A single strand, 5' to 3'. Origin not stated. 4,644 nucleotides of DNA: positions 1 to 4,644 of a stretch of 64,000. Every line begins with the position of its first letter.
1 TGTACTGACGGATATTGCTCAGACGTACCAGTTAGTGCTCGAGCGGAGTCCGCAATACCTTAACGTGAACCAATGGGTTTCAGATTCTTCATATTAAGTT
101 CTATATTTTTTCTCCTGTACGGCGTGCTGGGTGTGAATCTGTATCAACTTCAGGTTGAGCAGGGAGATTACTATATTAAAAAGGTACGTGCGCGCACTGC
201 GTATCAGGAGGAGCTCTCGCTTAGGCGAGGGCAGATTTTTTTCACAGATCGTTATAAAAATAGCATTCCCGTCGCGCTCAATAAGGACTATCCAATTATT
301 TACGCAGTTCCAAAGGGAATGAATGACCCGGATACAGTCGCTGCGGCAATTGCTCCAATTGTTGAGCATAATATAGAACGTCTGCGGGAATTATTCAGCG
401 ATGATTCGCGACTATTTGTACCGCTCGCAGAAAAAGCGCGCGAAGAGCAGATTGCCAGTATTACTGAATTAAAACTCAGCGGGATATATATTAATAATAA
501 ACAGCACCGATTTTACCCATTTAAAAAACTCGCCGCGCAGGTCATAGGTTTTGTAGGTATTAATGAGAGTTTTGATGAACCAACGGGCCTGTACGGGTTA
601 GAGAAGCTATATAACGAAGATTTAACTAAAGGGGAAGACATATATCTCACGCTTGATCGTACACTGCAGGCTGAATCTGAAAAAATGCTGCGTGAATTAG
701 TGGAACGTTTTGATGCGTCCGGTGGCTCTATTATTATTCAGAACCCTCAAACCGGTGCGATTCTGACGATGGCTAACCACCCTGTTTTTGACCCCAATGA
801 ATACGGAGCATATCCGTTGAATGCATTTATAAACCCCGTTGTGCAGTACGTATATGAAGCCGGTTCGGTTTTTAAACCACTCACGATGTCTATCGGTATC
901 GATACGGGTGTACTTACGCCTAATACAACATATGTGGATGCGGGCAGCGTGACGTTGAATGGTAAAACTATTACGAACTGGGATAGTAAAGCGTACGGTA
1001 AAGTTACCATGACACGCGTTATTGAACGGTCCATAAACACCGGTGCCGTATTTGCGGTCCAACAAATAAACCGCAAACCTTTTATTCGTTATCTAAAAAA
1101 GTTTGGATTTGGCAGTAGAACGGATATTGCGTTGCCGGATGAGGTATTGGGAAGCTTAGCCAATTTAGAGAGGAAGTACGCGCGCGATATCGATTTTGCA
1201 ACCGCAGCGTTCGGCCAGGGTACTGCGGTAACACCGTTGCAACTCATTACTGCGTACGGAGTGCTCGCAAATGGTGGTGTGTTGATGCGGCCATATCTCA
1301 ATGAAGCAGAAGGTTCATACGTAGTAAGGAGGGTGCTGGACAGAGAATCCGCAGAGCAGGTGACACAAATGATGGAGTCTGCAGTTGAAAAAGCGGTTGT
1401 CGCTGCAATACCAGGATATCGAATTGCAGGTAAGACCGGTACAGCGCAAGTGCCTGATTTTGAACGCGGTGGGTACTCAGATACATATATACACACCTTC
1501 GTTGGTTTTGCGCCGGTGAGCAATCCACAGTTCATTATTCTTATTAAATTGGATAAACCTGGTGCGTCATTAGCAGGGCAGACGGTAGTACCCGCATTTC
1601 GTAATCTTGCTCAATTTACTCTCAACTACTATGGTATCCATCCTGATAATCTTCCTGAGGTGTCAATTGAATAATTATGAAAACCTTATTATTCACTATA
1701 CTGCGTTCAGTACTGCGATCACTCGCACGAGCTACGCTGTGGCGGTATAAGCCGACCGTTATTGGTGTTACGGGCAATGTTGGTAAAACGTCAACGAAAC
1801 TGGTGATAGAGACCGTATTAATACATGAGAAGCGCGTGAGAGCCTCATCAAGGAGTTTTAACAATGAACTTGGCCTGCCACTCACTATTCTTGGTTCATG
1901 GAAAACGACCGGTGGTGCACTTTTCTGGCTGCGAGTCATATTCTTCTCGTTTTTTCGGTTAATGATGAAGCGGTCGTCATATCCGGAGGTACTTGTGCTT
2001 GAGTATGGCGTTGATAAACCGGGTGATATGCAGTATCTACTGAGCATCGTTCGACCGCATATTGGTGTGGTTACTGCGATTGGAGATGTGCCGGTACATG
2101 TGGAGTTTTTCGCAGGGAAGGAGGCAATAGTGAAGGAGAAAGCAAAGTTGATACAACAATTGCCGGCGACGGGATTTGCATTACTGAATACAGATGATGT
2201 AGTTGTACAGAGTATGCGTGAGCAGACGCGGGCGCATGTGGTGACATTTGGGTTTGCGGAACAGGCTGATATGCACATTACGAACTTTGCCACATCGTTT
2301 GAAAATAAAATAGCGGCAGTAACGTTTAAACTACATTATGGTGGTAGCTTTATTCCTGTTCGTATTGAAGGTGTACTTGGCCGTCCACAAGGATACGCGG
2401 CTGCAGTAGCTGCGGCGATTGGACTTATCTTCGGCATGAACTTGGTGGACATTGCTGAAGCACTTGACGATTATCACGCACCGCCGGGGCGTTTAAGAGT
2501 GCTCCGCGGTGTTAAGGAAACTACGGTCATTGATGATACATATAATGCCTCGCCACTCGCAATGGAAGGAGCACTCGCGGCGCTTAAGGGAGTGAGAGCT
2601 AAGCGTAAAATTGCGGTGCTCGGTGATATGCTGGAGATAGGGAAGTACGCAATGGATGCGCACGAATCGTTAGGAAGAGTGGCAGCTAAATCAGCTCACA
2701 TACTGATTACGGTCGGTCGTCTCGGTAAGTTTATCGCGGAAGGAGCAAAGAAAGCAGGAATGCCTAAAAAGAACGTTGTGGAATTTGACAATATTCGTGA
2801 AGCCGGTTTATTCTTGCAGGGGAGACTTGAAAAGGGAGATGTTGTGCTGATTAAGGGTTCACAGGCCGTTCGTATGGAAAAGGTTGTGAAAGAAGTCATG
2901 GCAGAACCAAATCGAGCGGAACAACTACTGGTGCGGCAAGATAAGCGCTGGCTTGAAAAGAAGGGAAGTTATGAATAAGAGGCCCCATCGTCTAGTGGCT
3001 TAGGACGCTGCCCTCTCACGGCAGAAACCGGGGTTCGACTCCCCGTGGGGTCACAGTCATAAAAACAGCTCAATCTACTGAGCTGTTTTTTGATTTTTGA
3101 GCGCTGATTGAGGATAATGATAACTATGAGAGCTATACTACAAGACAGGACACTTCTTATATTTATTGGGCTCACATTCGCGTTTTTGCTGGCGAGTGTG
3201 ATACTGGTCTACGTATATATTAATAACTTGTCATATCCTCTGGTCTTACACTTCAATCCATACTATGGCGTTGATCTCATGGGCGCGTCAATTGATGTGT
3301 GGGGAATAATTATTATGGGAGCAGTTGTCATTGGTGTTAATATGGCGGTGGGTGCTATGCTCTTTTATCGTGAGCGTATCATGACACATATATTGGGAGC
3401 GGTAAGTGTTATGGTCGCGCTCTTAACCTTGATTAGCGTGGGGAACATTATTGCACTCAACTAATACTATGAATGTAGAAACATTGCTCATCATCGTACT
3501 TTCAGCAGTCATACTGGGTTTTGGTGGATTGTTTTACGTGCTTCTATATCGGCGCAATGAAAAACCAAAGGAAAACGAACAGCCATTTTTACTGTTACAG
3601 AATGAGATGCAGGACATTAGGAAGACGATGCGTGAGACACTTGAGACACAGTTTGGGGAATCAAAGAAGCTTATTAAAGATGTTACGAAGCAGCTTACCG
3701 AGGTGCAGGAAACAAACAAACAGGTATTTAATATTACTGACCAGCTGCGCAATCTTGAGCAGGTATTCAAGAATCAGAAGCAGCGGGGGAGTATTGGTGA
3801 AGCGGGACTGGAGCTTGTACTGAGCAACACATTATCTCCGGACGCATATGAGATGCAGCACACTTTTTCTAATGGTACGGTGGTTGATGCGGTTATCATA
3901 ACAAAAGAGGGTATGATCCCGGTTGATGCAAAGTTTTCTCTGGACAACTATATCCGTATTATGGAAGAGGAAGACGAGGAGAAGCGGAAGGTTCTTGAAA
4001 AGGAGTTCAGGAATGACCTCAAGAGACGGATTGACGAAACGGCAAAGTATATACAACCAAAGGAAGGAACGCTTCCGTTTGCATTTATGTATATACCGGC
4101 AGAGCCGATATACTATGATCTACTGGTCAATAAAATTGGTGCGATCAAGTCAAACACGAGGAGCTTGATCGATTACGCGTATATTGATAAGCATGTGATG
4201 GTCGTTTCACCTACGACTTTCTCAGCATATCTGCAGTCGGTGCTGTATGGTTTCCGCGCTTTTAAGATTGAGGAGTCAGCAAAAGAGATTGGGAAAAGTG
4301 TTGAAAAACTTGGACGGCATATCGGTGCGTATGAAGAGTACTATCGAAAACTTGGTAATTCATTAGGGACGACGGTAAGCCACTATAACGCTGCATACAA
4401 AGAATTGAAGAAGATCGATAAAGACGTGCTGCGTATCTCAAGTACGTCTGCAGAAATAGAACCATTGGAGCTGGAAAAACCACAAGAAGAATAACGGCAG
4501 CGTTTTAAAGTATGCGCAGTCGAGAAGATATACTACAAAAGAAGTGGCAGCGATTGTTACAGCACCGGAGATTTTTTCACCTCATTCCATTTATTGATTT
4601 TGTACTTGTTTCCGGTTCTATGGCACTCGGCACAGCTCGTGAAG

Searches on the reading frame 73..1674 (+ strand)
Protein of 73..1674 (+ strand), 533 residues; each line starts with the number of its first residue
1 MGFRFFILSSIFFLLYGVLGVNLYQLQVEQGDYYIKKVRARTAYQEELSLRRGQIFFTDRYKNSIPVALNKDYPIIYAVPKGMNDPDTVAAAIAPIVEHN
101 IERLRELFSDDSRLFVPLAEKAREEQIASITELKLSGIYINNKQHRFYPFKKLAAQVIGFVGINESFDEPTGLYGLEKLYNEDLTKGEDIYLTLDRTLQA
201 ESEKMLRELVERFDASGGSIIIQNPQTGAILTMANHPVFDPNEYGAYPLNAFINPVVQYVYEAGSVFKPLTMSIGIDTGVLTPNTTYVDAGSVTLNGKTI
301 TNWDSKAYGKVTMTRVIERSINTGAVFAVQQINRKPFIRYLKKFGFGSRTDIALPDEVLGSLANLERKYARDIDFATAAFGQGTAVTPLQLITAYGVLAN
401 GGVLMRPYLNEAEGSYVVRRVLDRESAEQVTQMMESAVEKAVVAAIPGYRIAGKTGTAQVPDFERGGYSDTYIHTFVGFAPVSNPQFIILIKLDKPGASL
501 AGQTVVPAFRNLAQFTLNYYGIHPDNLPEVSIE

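Call 9: search_protein_families(library=pfam, proteins=[window:73-1674:+], max_evalue=0.001)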
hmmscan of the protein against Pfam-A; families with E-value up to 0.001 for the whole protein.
window:73-1674:+ (533 aa): 2 families
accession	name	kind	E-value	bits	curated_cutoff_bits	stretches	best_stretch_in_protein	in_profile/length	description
PF00905.27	Transpeptidase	-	4.8e-68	230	22.1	1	218-512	1-297/299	Penicillin binding protein transpeptidase domain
PF03717.20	PBP_dimer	-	6.4e-10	40.2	24.4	1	52-184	6-158/180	Penicillin-binding Protein dimerisation domain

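Call 46: find_encoding_contigs(protein=window:73-1674:+, flank=10000, max_places=3)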
Protein window:73-1674:+ (533 aa): 3 contigs read that carry it; 2 places shown.
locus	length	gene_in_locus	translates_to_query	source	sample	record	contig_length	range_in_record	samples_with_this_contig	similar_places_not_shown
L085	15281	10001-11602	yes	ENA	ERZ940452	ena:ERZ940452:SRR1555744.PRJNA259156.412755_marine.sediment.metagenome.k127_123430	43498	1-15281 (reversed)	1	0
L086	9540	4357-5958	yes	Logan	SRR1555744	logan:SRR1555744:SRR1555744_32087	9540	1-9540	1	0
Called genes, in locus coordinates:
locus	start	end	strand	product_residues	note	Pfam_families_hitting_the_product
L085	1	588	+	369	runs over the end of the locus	PF00226:DnaJ, PF01556:DnaJ_C, PF00684:DnaJ_CXXCXGXG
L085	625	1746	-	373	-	PF05697:Trigger_N, PF05698:Trigger_C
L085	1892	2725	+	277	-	PF07504:FTP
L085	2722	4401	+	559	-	-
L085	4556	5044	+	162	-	PF00466:Ribosomal_L10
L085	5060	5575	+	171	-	PF16320:Ribosomal_L12_N, PF00542:Ribosomal_L12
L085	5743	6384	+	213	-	PF03167:UDG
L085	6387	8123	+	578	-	PF00750:tRNA-synt_1d, PF05746:DALR_1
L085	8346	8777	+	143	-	PF02381:MraZ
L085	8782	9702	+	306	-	PF01795:Methyltransf_5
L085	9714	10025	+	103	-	-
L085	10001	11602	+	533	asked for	PF03717:PBP_dimer, PF00905:Transpeptidase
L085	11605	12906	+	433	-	PF08245:Mur_ligase_M, PF02875:Mur_ligase_C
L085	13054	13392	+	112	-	-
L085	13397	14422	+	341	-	PF02646:RmuC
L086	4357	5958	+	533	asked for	PF03717:PBP_dimer, PF00905:Transpeptidase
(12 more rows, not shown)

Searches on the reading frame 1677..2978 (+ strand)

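Call 9: search_protein_families(library=pfam, proteins=[window:1677-2978:+], max_evalue=0.001)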
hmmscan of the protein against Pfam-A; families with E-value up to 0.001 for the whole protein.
window:1677-2978:+ (433 aa): 2 families
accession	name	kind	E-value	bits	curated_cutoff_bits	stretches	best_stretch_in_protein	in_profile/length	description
PF08245.18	Mur_ligase_M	-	2e-21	77.3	24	1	102-247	56-198/200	Mur ligase middle domain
PF02875.26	Mur_ligase_C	-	1.2e-19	71.8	28.4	1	271-395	1-126/127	Mur ligase, glutamate ligase domain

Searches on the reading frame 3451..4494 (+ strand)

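Call 9: search_protein_families(library=pfam, proteins=[window:3451-4494:+], max_evalue=0.001)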
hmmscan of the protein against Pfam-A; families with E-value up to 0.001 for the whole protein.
window:3451-4494:+ (347 aa): 1 family
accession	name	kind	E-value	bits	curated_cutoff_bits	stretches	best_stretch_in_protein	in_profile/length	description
PF02646.22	RmuC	-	1.5e-51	175.7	26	1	52-340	2-285/291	RmuC family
